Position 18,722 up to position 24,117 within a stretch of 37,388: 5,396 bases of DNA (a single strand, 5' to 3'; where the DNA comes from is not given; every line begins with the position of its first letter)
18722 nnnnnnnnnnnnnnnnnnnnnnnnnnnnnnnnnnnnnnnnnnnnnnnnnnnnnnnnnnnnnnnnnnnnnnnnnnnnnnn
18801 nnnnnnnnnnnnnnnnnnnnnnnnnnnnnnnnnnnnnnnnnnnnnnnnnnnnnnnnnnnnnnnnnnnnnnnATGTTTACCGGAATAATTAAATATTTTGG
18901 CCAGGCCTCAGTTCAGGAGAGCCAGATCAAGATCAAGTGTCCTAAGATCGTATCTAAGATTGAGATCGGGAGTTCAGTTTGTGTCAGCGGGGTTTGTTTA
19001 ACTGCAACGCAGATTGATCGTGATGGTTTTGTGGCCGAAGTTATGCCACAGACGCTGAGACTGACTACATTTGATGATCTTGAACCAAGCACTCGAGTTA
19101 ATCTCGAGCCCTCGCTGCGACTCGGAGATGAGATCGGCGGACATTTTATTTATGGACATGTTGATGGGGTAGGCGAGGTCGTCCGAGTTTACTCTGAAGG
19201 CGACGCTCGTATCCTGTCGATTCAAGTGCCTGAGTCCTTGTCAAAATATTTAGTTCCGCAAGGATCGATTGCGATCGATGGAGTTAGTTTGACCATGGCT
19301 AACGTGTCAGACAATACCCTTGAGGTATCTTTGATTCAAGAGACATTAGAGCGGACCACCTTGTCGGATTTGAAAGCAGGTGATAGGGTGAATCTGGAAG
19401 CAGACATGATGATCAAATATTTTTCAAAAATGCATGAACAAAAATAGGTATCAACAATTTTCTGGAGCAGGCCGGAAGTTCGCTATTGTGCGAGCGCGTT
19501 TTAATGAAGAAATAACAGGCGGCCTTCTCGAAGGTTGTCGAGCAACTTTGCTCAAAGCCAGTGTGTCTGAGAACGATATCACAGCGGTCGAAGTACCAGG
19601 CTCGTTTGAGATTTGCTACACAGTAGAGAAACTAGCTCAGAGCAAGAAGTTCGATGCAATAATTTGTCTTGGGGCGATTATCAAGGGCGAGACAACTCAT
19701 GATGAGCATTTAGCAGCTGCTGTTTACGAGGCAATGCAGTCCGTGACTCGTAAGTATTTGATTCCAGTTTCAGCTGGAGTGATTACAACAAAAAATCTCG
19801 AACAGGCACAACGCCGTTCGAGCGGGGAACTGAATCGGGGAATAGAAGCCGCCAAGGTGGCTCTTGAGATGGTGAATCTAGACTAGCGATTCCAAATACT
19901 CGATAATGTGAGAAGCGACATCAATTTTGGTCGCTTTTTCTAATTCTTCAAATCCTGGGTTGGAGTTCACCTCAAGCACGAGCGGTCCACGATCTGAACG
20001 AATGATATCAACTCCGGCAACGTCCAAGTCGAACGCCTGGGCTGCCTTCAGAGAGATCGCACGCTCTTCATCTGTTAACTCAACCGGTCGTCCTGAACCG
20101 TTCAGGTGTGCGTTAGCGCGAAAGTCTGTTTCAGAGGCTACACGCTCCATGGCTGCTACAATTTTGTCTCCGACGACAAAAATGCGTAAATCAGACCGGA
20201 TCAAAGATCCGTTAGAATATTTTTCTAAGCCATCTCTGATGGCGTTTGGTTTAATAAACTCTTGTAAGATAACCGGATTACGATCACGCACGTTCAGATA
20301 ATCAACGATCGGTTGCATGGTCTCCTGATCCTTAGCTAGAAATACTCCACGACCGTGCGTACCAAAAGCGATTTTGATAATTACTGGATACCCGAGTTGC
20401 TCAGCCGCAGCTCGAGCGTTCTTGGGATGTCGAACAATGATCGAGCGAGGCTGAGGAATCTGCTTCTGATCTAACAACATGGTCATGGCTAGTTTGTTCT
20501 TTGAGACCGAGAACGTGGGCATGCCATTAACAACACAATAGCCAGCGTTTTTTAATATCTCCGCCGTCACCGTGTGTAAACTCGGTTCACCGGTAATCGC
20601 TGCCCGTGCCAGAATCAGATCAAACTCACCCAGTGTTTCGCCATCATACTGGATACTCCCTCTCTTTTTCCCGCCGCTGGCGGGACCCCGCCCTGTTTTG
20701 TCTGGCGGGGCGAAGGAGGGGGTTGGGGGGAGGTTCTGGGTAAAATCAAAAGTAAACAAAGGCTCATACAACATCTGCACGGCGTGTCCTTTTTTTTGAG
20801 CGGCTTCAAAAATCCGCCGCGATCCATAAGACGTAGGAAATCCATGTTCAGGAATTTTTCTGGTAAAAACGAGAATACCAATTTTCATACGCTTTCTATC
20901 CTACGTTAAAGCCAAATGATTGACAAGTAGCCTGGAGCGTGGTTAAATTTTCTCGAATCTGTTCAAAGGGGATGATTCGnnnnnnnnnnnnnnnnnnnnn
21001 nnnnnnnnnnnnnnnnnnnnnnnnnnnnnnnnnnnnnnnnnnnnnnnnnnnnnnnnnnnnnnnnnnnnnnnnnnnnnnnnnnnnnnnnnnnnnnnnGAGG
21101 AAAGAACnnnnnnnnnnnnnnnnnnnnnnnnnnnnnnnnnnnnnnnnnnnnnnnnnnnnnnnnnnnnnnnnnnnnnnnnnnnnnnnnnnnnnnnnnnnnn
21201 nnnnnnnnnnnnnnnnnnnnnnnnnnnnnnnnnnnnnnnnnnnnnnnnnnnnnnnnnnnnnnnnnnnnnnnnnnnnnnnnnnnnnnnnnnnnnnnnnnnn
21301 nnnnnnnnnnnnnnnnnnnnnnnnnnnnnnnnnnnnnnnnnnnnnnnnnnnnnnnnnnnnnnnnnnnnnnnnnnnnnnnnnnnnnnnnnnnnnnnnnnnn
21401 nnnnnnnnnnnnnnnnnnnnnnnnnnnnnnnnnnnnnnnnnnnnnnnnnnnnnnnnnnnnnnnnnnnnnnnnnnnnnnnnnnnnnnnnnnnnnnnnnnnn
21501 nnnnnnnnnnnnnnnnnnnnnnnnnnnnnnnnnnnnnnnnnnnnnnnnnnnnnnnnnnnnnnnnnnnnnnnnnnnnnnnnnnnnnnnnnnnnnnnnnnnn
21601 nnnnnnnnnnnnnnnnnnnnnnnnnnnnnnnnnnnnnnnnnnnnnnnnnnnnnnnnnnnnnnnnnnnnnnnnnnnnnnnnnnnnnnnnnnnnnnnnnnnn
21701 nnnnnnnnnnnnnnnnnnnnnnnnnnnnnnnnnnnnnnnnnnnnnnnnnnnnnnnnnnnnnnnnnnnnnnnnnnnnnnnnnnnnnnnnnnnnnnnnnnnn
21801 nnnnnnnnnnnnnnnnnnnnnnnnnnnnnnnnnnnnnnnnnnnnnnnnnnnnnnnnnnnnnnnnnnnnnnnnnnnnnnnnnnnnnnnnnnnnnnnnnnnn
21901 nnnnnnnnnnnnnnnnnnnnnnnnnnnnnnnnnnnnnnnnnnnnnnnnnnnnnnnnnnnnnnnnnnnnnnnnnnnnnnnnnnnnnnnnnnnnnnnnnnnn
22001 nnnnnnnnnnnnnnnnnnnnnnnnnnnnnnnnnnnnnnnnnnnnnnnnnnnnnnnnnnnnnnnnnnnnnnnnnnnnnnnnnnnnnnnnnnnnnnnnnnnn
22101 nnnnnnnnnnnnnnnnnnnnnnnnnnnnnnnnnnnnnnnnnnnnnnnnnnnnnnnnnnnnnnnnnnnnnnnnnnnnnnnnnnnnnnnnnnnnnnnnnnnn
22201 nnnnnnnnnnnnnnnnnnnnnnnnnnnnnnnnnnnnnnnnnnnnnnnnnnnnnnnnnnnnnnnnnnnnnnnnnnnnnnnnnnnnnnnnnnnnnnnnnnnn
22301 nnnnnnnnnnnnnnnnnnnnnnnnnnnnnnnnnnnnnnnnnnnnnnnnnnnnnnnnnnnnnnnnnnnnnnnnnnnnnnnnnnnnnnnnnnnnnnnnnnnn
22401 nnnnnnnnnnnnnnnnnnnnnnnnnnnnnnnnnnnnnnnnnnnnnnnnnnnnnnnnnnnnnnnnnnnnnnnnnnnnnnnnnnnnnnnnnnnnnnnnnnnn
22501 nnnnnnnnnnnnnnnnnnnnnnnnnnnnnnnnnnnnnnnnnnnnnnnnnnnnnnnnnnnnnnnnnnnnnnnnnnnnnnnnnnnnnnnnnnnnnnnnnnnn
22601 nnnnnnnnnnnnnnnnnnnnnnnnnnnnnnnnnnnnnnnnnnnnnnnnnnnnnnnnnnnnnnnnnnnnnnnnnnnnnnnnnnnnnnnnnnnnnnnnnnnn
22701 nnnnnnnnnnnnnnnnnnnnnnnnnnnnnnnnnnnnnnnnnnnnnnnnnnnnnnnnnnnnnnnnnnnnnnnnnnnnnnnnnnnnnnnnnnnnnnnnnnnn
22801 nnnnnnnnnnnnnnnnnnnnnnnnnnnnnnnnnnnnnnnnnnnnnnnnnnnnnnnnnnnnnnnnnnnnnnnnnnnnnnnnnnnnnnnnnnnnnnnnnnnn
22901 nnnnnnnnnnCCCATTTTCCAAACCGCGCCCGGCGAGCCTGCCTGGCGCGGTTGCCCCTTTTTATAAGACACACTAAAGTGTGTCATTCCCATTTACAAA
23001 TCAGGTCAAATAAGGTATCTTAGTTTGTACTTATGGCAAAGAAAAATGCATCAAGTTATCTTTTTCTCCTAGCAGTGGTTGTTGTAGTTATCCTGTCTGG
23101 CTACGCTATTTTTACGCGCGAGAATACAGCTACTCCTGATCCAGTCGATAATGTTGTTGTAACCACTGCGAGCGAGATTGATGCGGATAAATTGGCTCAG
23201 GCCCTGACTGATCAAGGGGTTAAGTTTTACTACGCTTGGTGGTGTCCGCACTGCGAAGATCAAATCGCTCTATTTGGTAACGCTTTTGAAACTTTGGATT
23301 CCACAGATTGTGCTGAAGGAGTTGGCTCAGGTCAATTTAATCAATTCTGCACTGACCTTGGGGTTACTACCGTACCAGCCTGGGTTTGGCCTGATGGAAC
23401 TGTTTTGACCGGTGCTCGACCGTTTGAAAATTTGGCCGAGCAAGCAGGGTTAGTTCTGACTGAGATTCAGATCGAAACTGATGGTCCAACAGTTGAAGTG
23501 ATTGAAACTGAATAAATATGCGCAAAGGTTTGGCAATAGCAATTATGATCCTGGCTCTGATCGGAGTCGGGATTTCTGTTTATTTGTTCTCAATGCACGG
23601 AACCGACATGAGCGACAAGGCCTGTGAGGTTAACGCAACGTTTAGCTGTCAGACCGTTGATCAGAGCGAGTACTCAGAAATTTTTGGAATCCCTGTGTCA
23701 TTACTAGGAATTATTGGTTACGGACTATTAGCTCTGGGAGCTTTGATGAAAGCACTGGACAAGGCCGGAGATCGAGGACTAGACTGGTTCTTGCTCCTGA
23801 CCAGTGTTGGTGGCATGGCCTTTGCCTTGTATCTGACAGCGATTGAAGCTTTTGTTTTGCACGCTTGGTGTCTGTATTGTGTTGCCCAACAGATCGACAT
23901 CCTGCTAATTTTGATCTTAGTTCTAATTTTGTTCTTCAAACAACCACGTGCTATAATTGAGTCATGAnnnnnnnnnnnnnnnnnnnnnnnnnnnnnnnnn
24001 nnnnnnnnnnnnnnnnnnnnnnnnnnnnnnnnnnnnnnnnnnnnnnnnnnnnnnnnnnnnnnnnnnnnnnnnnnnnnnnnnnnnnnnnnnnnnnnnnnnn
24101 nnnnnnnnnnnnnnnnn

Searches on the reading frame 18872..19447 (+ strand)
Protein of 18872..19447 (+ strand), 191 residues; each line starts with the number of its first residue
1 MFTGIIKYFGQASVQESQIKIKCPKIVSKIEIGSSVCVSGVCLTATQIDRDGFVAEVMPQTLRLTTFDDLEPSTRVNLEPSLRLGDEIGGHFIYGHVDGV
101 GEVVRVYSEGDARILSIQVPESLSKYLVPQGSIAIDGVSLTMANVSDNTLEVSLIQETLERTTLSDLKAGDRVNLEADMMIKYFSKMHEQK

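Call 7: search_protein_families(library=pfam, proteins=[window:18872-19447:+], max_evalue=0.01)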
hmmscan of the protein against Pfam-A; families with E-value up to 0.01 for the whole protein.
window:18872-19447:+ (191 aa): 1 family
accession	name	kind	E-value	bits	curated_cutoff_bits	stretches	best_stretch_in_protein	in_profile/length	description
PF00677.23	Lum_binding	-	5.1e-46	155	27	2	95-178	2-86/86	Lumazine binding domain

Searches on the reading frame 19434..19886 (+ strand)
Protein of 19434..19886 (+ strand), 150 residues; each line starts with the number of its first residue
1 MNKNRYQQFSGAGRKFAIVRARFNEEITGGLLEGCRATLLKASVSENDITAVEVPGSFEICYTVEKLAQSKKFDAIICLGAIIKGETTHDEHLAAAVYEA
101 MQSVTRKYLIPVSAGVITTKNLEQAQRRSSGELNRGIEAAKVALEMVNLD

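Call 7: search_protein_families(library=pfam, proteins=[window:19434-19886:+], max_evalue=0.01)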
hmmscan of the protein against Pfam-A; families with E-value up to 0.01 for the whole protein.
window:19434-19886:+ (150 aa): 1 family
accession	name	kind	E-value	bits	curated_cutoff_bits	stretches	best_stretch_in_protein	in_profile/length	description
PF00885.24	DMRL_synthase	-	1.1e-43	148.9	26.7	1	15-149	3-137/139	6,7-dimethyl-8-ribityllumazine synthase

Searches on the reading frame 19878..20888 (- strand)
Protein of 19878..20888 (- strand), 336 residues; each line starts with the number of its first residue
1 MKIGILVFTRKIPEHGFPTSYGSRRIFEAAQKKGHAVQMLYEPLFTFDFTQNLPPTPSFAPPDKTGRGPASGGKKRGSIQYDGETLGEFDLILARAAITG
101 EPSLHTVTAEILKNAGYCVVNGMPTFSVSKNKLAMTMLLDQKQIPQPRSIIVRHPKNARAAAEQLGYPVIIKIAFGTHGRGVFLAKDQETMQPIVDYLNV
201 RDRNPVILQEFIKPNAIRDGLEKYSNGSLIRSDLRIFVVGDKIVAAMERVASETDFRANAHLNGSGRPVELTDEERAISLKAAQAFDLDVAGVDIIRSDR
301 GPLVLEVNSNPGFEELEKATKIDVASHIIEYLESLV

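Call 7: search_protein_families(library=pfam, proteins=[window:19878-20888:-], max_evalue=0.01)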
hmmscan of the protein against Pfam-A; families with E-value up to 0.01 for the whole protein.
window:19878-20888:- (336 aa): 10 families
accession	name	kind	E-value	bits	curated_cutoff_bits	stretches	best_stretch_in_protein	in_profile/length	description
PF08443.16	RimK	-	2.6e-49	167.8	21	1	130-332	2-188/188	RimK-like ATP-grasp domain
PF02955.21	GSH-S_ATP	-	5.6e-14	52.4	23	1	146-318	12-172/175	Prokaryotic glutathione synthetase, ATP-grasp domain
PF02655.19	ATP-grasp_3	-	3.3e-09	37.5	23.2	1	130-309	2-155/160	ATP-grasp domain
PF02222.28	ATP-grasp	-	9.3e-08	32.4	27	1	138-213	2-77/179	ATP-grasp domain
PF02786.22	CPSase_L_D2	-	2.9e-07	30.6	19.8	1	139-195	9-67/211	Carbamoyl-phosphate synthase L chain, ATP binding domain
PF14397.11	ATPgrasp_ST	-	6.2e-07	29.3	31.4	0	123-261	13-168/278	Sugar-transfer associated ATP-grasp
PF07478.18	Dala_Dala_lig_C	-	1.6e-05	24.9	24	1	156-316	26-181/204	D-ala D-ala ligase C-terminus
PF13549.11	ATP-grasp_5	-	0.00032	20.6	27.6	1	136-174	16-54/221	ATP-grasp domain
PF03133.20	TTL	-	0.0026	17.5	20.1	0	155-213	62-107/292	Tubulin-tyrosine ligase family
PF18030.7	Rimk_N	-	0.0029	18.3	26.4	0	18-40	10-32/94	RimK PreATP-grasp domain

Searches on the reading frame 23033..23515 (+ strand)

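Call 7: search_protein_families(library=pfam, proteins=[window:23033-23515:+], max_evalue=0.01)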
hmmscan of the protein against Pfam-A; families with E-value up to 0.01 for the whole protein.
window:23033-23515:+ (160 aa): 0 families

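Call 62: search_protein_families(library=pfam, proteins=[window:23033-23515:+], max_evalue=10)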
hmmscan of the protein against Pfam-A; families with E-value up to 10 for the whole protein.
window:23033-23515:+ (160 aa): 4 families
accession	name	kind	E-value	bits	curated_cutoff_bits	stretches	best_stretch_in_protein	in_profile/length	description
PF13098.12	Thioredoxin_2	-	0.017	15.9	27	1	52-136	21-102/104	Thioredoxin-like domain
PF00085.26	Thioredoxin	-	0.024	15.1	23.5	1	63-123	23-83/103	Thioredoxin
PF13192.12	Thioredoxin_3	-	0.13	12.8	24.8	1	71-131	10-67/76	Thioredoxin domain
PF01292.26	Ni_hydr_CYTB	-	0.28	11.4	30.1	1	7-32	102-125/179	Prokaryotic cytochrome b561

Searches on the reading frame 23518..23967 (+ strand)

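Call 7: search_protein_families(library=pfam, proteins=[window:23518-23967:+], max_evalue=0.01)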
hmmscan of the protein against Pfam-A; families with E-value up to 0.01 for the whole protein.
window:23518-23967:+ (149 aa): 1 family
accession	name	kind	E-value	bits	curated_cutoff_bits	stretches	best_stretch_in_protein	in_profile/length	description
PF07884.19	VKOR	-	2e-29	102.9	27.5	1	8-135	2-133/134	Vitamin K epoxide reductase family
